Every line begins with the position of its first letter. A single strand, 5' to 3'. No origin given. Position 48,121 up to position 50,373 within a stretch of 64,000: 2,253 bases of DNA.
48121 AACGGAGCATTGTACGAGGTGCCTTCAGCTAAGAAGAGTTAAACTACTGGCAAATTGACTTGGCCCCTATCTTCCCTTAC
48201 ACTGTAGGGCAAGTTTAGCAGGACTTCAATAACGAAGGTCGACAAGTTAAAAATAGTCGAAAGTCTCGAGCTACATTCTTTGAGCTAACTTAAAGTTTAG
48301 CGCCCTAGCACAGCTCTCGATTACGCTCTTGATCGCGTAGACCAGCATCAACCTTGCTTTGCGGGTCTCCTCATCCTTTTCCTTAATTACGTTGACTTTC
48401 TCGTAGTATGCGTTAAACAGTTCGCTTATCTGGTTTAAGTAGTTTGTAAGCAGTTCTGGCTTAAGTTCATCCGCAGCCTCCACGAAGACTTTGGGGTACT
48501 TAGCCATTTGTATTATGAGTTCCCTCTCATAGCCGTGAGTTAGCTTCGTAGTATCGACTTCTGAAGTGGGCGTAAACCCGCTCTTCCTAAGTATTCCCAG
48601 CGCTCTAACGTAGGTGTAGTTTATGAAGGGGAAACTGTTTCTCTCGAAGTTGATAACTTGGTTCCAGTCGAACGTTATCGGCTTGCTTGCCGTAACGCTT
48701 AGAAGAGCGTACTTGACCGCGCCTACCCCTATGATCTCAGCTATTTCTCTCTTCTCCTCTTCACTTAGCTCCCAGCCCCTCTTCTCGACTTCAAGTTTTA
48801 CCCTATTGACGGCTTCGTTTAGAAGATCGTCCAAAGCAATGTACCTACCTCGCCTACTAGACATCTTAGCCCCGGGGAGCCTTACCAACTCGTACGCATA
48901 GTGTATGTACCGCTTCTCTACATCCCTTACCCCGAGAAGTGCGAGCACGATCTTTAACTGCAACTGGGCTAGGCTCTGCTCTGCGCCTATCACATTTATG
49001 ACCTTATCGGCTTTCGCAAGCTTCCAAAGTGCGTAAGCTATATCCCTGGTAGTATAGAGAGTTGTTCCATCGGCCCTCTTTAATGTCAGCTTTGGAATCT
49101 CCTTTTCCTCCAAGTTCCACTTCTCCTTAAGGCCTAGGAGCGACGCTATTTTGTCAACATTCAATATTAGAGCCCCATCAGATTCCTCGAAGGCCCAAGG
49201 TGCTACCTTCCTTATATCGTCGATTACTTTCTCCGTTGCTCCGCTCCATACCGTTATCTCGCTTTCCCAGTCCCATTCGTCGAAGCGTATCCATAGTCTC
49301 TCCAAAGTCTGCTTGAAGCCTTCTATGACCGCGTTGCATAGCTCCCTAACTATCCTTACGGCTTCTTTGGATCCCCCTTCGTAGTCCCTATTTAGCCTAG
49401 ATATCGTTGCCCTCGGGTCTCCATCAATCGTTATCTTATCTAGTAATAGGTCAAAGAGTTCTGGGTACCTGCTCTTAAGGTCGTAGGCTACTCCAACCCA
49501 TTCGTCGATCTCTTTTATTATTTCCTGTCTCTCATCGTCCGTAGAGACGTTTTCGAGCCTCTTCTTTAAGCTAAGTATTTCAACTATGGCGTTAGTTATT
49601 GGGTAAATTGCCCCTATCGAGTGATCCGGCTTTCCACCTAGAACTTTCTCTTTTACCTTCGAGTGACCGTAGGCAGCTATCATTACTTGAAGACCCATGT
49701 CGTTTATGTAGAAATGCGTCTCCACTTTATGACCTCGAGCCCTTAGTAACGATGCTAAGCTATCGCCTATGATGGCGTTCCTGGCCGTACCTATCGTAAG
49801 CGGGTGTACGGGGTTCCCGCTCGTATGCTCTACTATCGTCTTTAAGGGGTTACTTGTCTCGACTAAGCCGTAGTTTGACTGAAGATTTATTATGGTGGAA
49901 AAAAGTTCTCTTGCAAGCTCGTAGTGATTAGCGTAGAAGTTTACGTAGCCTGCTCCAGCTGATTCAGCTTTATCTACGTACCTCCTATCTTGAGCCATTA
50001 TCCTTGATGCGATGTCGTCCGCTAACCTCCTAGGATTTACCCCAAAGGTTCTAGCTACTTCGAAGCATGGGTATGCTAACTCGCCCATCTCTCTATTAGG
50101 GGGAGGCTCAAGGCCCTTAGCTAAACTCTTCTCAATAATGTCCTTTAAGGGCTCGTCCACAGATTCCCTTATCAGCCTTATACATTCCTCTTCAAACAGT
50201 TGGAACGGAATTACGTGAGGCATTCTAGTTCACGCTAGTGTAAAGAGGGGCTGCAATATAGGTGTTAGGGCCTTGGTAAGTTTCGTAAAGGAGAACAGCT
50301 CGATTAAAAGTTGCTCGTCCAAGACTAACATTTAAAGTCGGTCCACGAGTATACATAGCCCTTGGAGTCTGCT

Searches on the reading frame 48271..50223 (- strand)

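Call 54: search_protein_families(library=pfam, proteins=[window:48271-50223:-], max_evalue=0.0001)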
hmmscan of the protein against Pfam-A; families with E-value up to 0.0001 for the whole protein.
window:48271-50223:- (650 aa): 3 families
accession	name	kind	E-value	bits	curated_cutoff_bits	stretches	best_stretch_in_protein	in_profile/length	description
PF00750.26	tRNA-synt_1d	-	2e-30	106.4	23.3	1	120-520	13-349/349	tRNA synthetases class I (R), catalytic domain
PF05746.21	DALR_1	-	1.5e-25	90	22.3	1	534-650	1-117/117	DALR anticodon binding domain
PF03485.21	Arg_tRNA_synt_N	-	2.3e-12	47.8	21.5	1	18-97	3-84/85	Arginyl tRNA synthetase N terminal domain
